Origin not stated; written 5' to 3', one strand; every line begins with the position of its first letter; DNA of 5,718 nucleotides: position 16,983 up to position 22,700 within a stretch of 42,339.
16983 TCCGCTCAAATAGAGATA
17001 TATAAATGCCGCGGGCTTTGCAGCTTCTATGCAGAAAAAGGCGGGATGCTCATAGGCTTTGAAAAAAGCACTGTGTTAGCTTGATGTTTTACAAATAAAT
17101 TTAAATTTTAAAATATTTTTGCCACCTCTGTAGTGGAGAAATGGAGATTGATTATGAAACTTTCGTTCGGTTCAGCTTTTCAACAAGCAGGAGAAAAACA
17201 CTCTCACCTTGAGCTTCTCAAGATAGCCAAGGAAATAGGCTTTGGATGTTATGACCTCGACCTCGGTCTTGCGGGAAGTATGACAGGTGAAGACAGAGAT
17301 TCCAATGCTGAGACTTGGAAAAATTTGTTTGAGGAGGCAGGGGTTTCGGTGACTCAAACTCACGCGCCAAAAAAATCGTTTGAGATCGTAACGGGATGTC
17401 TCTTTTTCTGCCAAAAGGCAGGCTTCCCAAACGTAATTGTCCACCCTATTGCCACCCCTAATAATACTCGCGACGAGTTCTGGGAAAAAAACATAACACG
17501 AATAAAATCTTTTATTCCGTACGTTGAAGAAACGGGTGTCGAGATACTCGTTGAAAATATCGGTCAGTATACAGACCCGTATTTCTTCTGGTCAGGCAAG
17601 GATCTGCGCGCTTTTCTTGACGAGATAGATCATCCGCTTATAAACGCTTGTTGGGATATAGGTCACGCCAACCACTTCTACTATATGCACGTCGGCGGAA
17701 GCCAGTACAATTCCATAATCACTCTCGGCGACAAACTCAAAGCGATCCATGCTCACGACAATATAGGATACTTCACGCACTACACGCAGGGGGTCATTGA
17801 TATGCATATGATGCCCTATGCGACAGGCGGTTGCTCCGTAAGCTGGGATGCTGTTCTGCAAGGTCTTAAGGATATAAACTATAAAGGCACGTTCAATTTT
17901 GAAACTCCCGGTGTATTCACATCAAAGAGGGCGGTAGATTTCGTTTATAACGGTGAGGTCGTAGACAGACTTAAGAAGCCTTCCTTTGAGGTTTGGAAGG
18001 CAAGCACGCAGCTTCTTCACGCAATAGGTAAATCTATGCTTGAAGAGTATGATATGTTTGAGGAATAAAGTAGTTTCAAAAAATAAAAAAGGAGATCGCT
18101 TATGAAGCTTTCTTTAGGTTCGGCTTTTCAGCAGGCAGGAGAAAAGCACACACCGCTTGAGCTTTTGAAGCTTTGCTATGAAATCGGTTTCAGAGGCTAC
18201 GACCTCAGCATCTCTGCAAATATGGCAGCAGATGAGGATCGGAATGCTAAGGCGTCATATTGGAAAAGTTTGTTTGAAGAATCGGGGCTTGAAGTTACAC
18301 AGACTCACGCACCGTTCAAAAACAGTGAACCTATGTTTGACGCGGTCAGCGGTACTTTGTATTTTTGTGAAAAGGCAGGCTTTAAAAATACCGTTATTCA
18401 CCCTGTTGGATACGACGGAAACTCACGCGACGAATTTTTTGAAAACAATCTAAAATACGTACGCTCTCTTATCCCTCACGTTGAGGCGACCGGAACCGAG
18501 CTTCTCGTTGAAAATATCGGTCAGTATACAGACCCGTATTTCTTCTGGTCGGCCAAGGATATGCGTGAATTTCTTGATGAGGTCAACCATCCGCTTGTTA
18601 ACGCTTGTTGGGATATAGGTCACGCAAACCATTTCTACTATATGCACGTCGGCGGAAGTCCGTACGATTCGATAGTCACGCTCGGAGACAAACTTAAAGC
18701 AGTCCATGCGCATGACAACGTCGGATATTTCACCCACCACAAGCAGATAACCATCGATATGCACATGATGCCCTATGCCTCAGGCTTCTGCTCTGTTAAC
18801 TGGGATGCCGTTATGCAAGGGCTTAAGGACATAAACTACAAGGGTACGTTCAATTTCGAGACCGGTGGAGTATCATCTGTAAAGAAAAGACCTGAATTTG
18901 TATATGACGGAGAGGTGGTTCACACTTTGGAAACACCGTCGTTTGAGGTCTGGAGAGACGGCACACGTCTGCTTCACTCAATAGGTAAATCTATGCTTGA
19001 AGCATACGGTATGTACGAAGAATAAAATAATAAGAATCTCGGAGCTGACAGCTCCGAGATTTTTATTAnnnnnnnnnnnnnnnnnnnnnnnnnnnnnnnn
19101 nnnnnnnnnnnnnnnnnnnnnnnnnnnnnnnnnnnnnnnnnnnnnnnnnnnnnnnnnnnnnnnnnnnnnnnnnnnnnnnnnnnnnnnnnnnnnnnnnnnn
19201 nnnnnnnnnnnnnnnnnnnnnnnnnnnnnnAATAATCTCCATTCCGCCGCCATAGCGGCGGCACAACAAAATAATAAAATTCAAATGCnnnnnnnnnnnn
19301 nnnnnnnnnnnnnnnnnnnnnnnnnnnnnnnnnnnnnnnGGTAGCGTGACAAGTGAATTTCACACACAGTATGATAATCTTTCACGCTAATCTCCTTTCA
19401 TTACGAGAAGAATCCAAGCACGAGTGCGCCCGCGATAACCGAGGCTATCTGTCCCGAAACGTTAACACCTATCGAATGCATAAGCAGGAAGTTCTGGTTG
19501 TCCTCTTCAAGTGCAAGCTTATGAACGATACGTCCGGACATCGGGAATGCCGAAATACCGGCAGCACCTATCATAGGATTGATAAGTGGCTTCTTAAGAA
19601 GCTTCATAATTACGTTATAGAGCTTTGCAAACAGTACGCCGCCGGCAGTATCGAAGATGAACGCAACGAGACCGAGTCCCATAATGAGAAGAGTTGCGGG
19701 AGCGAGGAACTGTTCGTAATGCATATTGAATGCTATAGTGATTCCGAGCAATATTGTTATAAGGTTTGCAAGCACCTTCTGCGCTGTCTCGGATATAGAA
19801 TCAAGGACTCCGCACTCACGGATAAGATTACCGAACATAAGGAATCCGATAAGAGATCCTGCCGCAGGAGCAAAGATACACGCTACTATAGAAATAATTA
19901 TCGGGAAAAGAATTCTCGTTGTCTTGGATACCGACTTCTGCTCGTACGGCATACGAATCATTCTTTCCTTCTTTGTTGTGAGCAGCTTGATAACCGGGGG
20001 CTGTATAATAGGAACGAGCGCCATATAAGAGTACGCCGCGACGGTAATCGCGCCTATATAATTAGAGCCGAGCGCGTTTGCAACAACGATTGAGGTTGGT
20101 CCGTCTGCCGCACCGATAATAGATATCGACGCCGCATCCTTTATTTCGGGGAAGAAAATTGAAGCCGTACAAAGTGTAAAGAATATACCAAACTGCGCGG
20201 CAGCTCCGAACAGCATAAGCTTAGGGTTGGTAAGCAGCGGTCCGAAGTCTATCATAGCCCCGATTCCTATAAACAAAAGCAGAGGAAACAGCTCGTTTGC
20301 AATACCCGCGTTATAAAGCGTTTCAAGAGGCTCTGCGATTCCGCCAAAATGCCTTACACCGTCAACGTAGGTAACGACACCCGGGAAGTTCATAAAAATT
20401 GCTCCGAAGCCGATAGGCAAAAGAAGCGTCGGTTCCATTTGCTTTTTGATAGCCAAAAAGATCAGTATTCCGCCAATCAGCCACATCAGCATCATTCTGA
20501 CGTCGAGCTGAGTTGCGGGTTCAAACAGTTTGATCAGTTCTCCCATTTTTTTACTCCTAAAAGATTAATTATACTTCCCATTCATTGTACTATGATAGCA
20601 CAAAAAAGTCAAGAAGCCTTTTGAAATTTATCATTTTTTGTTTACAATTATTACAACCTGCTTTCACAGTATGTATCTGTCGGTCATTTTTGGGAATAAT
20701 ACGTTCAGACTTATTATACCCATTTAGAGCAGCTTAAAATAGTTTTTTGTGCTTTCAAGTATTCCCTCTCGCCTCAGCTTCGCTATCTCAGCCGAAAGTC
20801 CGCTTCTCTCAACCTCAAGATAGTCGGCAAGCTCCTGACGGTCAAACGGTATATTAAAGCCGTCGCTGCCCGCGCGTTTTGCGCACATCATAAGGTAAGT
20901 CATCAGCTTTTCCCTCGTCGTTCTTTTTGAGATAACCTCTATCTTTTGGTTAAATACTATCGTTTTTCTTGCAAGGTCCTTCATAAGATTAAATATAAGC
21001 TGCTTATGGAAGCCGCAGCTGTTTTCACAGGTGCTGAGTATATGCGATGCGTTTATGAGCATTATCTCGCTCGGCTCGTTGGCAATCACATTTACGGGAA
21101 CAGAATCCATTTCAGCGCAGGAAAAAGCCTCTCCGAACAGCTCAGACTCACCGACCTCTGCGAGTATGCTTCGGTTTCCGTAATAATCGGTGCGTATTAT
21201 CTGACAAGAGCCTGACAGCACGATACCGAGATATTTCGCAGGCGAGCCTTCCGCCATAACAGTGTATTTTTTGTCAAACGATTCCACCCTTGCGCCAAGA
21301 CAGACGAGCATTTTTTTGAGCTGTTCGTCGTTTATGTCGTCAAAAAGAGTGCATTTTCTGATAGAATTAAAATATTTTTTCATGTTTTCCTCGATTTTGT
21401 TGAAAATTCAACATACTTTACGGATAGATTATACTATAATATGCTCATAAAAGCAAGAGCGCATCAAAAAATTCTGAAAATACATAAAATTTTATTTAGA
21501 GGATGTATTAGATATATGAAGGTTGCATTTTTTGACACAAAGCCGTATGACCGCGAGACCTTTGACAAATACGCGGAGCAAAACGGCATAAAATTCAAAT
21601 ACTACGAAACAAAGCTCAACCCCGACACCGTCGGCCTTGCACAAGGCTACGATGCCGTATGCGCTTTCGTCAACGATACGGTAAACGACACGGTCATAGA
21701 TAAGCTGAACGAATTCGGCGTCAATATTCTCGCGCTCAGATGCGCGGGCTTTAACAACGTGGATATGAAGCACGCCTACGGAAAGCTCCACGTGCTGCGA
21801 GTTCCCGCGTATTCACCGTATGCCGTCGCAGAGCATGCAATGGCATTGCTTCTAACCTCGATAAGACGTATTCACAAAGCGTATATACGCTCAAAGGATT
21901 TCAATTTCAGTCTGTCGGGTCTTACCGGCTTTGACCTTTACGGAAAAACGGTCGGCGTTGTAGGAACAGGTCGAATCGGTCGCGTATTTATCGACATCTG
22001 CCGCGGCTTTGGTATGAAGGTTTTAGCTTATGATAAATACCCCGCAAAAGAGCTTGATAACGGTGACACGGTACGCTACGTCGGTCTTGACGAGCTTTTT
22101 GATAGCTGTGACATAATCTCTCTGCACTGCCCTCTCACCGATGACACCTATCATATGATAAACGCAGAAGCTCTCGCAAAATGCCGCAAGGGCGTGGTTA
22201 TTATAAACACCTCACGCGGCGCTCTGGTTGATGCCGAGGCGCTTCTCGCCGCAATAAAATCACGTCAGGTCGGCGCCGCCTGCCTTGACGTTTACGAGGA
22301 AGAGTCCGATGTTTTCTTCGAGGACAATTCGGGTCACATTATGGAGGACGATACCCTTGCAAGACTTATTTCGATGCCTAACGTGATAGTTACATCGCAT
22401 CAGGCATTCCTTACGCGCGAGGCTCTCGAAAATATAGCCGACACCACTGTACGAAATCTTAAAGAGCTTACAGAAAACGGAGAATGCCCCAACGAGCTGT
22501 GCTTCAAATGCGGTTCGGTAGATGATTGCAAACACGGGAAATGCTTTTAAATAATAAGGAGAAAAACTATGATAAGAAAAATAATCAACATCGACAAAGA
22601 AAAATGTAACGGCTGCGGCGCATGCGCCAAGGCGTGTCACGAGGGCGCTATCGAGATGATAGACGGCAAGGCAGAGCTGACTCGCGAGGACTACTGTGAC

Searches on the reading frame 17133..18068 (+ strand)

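Call 40: search_protein_families(library=pfam, proteins=[window:17133-18068:+], max_evalue=0.00001)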
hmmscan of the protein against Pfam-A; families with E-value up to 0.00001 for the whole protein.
window:17133-18068:+ (311 aa): 1 family
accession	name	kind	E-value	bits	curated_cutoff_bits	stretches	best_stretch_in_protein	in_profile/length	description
PF01261.30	AP_endonuc_2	-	1.9e-25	90.4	31.1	1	30-259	2-230/249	Xylose isomerase-like TIM barrel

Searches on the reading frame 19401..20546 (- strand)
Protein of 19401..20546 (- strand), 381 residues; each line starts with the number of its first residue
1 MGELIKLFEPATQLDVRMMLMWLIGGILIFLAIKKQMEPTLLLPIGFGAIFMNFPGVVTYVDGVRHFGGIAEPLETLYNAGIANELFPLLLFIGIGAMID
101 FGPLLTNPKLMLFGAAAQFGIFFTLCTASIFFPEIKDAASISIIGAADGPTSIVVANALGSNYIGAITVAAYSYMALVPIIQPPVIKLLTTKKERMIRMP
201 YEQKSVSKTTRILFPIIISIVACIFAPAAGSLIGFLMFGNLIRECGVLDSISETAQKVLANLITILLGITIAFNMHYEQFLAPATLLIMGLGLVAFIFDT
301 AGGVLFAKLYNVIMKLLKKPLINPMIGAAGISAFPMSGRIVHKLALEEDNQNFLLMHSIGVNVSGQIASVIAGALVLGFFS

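Call 40: search_protein_families(library=pfam, proteins=[window:19401-20546:-], max_evalue=0.00001)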
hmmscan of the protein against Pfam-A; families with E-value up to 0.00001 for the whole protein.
window:19401-20546:- (381 aa): 1 family
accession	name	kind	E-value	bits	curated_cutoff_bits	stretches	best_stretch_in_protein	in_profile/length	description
PF03977.18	OAD_beta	-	9.5e-141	469.3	31.6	1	18-379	2-348/349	Na+-transporting oxaloacetate decarboxylase beta subunit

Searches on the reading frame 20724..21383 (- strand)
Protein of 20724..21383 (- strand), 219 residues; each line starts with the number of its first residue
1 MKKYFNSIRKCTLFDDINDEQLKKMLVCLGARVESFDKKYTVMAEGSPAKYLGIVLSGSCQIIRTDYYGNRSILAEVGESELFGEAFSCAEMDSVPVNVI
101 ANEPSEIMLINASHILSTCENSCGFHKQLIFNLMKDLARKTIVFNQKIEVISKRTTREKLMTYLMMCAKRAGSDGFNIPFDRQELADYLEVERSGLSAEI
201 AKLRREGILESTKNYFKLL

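Call 41: search_protein_families(library=pfam, proteins=[window:20724-21383:-], max_evalue=0.00001)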
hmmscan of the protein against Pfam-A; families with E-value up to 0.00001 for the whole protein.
window:20724-21383:- (219 aa): 2 families
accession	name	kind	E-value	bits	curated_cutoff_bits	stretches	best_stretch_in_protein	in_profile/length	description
PF00027.35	cNMP_binding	-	2.5e-13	50.2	27.5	1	34-121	2-88/89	Cyclic nucleotide-binding domain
PF13545.12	HTH_Crp_2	-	5.6e-09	36.3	27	1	158-213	1-56/70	Crp-like helix-turn-helix domain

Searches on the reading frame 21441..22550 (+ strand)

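Call 41: search_protein_families(library=pfam, proteins=[window:21441-22550:+], max_evalue=0.00001)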
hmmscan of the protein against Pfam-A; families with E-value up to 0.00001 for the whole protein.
window:21441-22550:+ (369 aa): 2 families
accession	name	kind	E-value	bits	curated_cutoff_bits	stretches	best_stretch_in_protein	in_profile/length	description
PF02826.25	2-Hacid_dh_C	-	8.7e-55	185.3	25.1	1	134-322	1-178/178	D-isomer specific 2-hydroxyacid dehydrogenase, NAD binding domain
PF00389.36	2-Hacid_dh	-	7.3e-25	87.6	24.6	1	28-352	1-132/134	D-isomer specific 2-hydroxyacid dehydrogenase, catalytic domain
